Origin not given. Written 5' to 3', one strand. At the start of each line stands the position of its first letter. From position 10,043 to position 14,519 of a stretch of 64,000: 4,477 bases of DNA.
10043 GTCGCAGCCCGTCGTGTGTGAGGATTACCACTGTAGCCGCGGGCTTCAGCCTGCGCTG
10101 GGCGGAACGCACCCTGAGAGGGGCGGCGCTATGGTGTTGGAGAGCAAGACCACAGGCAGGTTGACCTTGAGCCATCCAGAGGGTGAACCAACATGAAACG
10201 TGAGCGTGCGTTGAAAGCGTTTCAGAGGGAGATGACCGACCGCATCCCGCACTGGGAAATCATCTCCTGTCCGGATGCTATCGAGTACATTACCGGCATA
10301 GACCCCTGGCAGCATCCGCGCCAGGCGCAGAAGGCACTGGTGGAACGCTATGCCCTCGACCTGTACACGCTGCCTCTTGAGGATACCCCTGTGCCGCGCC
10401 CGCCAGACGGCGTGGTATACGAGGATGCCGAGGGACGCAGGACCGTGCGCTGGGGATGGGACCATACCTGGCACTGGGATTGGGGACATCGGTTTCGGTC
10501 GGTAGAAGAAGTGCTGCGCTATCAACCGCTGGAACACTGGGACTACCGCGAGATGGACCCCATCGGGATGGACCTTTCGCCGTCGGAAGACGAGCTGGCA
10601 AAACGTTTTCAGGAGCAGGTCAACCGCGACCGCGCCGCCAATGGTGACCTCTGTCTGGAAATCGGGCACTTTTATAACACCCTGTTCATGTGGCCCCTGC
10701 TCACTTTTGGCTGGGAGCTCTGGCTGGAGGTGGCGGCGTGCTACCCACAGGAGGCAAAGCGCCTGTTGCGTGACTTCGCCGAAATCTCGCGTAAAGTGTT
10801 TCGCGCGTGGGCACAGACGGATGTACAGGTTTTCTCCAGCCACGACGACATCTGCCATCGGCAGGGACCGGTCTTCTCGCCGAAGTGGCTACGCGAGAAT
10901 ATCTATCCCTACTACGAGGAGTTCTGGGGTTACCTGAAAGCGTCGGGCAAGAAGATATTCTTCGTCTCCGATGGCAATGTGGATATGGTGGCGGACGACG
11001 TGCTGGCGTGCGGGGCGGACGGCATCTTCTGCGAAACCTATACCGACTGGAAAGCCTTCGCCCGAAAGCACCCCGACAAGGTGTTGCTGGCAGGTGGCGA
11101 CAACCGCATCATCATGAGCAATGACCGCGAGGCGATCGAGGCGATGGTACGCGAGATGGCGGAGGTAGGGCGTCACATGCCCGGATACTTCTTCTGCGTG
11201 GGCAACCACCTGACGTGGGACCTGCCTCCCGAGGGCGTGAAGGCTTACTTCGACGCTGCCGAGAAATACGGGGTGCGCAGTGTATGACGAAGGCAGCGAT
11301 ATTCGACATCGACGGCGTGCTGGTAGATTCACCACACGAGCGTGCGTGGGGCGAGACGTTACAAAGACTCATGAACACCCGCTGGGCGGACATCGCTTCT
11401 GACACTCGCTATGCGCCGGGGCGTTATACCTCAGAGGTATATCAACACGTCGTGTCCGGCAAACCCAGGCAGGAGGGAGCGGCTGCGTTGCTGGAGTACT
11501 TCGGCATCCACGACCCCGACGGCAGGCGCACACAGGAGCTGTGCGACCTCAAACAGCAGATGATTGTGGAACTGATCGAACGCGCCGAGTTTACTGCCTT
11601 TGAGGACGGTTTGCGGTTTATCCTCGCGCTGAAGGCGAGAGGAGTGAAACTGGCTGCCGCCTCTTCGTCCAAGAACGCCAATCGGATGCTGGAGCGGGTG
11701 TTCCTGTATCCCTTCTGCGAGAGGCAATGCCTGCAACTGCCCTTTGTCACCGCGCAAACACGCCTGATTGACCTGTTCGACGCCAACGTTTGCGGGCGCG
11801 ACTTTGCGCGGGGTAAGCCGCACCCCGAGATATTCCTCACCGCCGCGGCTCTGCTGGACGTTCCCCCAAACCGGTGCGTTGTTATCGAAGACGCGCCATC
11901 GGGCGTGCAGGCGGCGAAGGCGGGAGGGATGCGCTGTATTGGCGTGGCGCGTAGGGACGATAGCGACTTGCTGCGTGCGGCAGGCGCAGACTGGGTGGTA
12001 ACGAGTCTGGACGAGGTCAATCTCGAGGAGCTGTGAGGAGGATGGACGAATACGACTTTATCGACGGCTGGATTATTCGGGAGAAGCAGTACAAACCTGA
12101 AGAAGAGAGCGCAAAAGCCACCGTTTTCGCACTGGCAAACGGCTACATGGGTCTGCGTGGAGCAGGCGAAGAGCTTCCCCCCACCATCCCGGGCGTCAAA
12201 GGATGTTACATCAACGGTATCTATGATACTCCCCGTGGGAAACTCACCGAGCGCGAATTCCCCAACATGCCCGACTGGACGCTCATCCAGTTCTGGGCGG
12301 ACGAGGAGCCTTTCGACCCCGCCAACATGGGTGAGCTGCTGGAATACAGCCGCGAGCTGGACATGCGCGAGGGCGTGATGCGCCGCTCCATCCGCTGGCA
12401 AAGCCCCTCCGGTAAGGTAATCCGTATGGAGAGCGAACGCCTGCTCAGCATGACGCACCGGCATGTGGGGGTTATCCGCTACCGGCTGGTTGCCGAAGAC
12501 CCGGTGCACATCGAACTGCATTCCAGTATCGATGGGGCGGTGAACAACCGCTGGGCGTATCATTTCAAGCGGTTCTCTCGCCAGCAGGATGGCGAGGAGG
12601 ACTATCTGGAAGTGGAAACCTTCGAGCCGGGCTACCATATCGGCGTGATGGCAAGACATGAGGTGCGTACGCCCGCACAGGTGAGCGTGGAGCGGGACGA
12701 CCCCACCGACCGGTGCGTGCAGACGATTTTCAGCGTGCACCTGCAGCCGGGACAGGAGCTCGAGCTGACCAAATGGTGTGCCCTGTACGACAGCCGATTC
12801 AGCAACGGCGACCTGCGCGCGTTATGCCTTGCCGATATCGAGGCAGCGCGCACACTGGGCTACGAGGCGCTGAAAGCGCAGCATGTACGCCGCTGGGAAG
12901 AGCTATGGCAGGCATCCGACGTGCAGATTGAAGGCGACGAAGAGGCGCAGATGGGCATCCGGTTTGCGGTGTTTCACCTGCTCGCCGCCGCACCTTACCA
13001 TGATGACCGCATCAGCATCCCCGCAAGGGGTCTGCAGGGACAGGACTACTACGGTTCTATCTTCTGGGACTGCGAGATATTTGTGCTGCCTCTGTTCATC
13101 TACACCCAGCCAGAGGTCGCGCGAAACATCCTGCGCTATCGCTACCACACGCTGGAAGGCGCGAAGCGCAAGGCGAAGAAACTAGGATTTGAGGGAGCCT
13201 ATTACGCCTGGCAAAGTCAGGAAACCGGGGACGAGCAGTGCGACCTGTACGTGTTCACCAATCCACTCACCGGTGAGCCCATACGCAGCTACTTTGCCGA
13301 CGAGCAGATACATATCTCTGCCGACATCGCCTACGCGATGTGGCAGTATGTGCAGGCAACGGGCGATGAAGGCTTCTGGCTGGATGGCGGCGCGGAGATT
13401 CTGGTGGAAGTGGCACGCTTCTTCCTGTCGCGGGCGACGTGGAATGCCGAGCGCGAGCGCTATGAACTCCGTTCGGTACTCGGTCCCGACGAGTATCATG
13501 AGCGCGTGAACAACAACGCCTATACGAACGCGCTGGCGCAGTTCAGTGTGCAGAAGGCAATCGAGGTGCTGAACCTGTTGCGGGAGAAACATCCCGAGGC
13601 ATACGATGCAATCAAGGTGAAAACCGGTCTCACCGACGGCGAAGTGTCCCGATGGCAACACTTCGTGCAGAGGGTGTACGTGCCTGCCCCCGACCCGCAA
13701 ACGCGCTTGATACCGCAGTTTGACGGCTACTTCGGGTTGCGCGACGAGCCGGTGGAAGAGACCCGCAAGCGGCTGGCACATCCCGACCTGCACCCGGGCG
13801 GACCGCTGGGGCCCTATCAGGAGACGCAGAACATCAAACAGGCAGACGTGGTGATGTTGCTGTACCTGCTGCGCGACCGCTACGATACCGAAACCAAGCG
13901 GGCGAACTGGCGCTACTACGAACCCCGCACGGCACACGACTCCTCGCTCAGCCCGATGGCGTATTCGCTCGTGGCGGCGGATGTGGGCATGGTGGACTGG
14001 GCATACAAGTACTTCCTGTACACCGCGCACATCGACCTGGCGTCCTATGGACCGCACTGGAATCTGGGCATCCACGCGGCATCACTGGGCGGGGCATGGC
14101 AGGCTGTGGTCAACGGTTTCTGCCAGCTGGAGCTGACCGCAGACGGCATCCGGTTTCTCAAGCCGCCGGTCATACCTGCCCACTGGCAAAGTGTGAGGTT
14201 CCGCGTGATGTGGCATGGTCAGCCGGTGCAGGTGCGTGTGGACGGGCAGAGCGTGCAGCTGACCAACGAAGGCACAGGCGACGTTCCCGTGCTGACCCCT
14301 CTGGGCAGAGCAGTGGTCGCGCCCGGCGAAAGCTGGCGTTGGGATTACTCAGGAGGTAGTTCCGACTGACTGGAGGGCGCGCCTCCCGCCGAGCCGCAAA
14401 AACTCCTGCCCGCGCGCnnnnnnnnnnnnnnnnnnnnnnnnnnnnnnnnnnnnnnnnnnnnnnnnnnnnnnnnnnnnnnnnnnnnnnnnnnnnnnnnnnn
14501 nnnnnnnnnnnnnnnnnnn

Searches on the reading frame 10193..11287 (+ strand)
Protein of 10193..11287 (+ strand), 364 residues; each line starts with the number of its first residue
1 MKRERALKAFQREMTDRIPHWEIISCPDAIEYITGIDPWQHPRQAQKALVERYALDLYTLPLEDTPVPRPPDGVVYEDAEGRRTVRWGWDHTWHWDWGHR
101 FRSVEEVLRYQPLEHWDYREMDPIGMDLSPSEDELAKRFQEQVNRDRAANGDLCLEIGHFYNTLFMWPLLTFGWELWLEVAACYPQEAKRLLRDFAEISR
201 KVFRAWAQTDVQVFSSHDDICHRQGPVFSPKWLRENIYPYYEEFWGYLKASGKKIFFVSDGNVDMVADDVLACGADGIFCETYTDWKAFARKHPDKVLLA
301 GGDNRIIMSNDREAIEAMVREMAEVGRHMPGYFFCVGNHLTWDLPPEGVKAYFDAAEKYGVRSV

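Call 8: search_protein_families(library=pfam, max_evalue=0.001, proteins=[window:10193-11287:+])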
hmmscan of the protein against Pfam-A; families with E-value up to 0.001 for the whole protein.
window:10193-11287:+ (364 aa): 1 family
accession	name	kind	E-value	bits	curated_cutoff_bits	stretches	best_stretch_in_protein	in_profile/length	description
PF01208.23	URO-D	-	2e-17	63.7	23.9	1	175-359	163-346/346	Uroporphyrinogen decarboxylase (URO-D)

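Call 18: find_encoding_contigs(protein=window:10193-11287:+, flank=10000, max_places=10)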
Protein window:10193-11287:+ (364 aa): 21 contigs read that carry it; 10 places shown.
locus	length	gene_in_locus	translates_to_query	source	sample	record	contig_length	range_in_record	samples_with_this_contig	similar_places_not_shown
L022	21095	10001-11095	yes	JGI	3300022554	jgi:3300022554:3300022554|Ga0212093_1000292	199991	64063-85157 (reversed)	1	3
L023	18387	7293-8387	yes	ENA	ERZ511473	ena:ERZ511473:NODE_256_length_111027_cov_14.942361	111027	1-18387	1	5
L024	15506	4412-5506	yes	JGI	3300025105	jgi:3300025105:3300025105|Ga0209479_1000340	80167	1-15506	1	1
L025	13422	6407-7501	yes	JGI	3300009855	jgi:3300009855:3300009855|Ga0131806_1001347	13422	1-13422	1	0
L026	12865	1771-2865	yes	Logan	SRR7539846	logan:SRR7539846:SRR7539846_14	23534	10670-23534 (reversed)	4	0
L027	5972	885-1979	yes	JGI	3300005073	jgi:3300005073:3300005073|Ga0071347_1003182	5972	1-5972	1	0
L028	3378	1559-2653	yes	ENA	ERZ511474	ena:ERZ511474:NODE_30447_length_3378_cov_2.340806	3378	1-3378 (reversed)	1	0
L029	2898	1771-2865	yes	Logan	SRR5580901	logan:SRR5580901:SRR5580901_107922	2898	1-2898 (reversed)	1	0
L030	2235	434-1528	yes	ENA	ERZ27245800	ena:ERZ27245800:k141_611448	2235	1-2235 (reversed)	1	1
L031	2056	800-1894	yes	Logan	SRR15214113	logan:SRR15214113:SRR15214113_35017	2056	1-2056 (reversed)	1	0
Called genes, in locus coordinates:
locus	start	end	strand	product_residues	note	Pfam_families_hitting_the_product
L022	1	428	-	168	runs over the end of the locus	-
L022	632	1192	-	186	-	PF15650:Tox-REase-9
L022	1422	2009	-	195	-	-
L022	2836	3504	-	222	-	-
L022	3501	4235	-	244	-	-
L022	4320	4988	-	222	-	-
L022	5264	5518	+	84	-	-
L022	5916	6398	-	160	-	-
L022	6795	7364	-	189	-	-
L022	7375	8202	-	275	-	PF11579:DUF3238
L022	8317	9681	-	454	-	PF01743:PolyA_pol, PF12627:PolyA_pol_RNAbd, PF01966:HD, PF13735:tRNA_NucTran2_2 (weak)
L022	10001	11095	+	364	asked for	PF01208:URO-D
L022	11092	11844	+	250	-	PF00702:Hydrolase, PF13419:HAD_2, PF13242:Hydrolase_like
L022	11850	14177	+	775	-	PF03636:Glyco_hydro_65N, PF03632:Glyco_hydro_65m, PF03633:Glyco_hydro_65C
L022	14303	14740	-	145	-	-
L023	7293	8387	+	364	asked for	PF01208:URO-D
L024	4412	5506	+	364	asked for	PF01208:URO-D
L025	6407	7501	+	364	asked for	PF01208:URO-D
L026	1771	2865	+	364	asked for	PF01208:URO-D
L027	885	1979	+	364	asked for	PF01208:URO-D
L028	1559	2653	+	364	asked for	PF01208:URO-D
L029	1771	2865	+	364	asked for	PF01208:URO-D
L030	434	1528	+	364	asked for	PF01208:URO-D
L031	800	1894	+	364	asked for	PF01208:URO-D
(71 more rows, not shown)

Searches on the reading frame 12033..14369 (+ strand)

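Call 8: search_protein_families(library=pfam, max_evalue=0.001, proteins=[window:12033-14369:+])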
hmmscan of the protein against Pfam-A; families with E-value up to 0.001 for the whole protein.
window:12033-14369:+ (778 aa): 3 families
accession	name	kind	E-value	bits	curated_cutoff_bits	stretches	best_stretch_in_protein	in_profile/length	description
PF03632.21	Glyco_hydro_65m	-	1.8e-115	386.3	27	1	310-690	1-371/371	Glycosyl hydrolase family 65 central catalytic domain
PF03636.21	Glyco_hydro_65N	-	2.5e-59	201.3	26.6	1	16-255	1-233/233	Glycosyl hydrolase family 65, N-terminal domain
PF03633.20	Glyco_hydro_65C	-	8.3e-09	35.5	22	1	712-753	12-53/62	Glycosyl hydrolase family 65, C-terminal domain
